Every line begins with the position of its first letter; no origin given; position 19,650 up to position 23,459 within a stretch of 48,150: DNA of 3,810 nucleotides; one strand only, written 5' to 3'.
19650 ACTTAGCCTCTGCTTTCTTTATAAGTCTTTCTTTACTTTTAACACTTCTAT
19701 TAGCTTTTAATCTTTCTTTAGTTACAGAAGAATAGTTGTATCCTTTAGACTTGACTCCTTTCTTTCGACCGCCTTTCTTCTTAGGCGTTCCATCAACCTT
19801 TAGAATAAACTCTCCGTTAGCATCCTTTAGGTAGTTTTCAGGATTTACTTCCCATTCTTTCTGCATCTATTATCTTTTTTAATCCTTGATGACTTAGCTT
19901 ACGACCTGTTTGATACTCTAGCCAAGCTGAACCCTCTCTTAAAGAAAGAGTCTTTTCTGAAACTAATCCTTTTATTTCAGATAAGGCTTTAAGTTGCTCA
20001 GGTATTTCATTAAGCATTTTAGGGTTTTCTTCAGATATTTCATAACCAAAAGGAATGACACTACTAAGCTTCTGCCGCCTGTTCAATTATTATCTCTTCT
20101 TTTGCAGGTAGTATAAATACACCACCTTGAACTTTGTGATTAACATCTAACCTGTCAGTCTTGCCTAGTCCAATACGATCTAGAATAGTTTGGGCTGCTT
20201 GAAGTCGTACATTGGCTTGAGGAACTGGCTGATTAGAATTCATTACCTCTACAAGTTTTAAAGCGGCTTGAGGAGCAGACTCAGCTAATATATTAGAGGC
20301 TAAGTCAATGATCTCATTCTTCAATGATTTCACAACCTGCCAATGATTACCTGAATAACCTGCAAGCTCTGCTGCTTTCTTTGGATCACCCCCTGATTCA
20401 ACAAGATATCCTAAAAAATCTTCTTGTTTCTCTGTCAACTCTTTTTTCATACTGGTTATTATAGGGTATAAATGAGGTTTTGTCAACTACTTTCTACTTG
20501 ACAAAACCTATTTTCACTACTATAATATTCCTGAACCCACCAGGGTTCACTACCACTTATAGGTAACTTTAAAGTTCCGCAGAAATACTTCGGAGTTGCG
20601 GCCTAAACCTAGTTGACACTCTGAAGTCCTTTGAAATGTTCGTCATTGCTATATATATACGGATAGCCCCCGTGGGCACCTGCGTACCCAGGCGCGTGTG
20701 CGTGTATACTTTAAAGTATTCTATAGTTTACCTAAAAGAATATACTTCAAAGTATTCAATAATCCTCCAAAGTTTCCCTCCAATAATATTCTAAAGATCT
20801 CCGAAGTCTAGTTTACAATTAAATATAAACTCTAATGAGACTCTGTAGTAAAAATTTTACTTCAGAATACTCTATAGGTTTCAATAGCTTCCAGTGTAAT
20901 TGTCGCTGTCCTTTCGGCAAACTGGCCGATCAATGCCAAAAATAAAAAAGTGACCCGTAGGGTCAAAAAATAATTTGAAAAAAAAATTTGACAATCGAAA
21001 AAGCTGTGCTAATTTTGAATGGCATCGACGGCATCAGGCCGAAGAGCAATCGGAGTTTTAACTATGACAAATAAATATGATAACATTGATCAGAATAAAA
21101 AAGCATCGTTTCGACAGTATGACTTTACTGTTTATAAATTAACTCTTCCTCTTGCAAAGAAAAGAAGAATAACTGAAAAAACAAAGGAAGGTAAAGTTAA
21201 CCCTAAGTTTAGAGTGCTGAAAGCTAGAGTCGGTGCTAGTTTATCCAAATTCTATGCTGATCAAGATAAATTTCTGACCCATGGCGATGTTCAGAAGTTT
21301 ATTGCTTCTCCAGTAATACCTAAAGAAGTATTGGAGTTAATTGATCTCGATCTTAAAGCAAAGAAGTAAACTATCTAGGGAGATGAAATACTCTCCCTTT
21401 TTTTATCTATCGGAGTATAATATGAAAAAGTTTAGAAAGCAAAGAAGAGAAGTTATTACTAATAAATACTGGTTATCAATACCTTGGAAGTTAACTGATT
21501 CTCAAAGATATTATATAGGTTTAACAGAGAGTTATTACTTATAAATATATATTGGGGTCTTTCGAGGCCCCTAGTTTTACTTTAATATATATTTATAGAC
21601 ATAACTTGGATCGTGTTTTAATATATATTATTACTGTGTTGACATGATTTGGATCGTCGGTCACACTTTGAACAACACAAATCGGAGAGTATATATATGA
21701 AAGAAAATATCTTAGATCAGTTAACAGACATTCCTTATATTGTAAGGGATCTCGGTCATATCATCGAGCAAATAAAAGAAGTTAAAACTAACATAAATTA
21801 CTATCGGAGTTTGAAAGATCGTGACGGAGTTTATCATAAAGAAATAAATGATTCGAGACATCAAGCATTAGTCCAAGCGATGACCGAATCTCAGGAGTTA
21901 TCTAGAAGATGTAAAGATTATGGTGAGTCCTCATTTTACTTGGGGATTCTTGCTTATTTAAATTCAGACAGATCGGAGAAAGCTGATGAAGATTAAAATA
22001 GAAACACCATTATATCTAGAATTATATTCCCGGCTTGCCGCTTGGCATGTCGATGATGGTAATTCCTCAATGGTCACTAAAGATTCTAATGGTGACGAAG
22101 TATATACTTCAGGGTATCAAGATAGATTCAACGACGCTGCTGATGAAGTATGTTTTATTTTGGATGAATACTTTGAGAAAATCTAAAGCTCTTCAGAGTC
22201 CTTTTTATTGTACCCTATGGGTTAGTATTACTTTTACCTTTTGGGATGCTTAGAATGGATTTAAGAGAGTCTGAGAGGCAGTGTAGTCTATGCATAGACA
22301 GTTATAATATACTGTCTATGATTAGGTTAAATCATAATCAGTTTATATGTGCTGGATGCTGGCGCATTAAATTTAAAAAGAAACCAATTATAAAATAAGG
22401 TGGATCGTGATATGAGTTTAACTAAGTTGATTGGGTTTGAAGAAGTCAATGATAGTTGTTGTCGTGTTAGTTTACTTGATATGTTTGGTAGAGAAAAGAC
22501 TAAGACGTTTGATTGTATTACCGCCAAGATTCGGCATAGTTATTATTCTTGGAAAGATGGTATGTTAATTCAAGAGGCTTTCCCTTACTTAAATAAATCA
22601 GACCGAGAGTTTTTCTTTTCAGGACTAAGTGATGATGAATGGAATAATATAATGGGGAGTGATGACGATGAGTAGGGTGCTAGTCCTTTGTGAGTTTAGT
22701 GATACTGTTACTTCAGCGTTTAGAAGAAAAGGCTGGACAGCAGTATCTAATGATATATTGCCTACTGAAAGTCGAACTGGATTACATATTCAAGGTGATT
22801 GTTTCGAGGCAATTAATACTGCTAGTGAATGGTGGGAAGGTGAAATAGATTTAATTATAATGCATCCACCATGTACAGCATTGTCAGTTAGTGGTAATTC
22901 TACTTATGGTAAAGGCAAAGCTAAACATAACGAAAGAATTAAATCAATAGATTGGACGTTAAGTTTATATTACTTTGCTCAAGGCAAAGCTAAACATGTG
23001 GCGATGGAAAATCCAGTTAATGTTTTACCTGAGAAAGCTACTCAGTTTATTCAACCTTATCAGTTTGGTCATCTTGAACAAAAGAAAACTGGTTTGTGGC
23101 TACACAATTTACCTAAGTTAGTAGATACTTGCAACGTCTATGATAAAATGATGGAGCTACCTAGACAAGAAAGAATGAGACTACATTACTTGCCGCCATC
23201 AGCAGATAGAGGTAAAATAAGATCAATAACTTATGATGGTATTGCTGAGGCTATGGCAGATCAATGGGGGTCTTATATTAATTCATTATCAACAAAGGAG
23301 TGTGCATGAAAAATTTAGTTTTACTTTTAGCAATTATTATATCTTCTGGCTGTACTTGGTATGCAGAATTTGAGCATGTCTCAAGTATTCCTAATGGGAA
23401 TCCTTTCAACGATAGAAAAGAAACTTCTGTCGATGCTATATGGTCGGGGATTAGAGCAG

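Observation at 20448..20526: Back-to-back perfect sigma70-consensus promoters in a 12-bp inverted repeat; predicted leaderless terS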

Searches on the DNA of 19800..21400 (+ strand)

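Call 7: search_dna_similar(query=window:19800-21400:+, collection=phages, mode=distant)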
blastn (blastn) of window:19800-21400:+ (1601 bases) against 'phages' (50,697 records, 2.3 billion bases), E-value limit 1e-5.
Records with a match: 2; places in all: 2; records where one place covers at least 80% of the query: 0.
Best place of each record, by identity: 60-80% 2.
By first word of the organism name: Pelagibacter 2.
By host as written in the record: Candidatus Pelagibacter sp. HTCC7211 2.
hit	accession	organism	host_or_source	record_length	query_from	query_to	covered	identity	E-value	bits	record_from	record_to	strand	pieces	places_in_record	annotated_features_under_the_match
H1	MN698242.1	Pelagibacter phage HTVC103P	Candidatus Pelagibacter sp. HTCC7211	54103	298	524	14%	67.8%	2e-11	78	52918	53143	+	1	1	putative terminase small subunit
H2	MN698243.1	Pelagibacter phage HTVC104P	Candidatus Pelagibacter sp. HTCC7211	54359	298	524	14%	67.8%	2e-11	78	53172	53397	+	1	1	putative terminase small subunit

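Call 8: get_annotated_region(hit=H1, flank=6000)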
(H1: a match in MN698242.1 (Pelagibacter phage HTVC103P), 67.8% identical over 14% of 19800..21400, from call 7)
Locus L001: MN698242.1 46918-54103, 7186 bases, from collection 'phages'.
description: Pelagibacter phage HTVC103P, complete genome.
organism: Pelagibacter phage HTVC103P (NCBI taxid 2686458)
taxonomy: Viruses; Duplodnaviria; Heunggongvirae; Uroviricota; Caudoviricetes
host: Candidatus Pelagibacter sp. HTCC7211; source: seawater; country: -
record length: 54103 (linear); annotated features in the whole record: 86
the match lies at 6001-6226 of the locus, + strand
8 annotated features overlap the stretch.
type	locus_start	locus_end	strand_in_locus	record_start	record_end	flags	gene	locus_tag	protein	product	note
CDS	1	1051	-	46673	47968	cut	-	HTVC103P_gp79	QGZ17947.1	hypothetical protein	-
CDS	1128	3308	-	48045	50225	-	-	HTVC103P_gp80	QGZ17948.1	putative portal protein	-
CDS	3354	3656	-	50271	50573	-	-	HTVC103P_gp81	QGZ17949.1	hypothetical protein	-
CDS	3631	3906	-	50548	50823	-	-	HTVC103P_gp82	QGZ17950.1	hypothetical protein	-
CDS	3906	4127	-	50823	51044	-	-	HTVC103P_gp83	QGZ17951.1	hypothetical protein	-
CDS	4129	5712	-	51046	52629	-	-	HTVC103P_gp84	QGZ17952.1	terminase large subunit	-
CDS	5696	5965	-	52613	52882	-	-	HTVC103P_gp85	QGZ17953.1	hypothetical protein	-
CDS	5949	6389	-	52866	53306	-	-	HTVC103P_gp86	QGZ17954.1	putative terminase small subunit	-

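Call 56: search_rna_families(source=window, start=20400, end=21100, threshold=evalue, max_evalue=1)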
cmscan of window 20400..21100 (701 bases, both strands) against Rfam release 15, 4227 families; matches with E-value up to 1: 2.
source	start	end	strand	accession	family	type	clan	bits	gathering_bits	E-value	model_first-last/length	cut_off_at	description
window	20457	20527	-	RF01061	mir-548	Gene; miRNA;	-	21.1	90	0.25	1-84/84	no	mir-548 microRNA precursor family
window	21049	21100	-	RF04048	mir-7927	Gene; miRNA;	-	18.8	75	0.56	6-56/56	5'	mir-7927 microRNA precursor family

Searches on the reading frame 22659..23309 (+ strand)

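Call 27: search_protein_families(library=phrogs, proteins=[window:22659-23309:+], max_evalue=0.001)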
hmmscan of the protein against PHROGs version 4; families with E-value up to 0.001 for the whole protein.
window:22659-23309:+ (216 aa): 2 families
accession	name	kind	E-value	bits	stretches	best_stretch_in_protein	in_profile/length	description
phrog_757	-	other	2.7e-52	178.3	1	1-213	11-228/247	DNA methyltransferase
phrog_27471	-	unknown function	2.1e-24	86.5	1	112-204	6-93/93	-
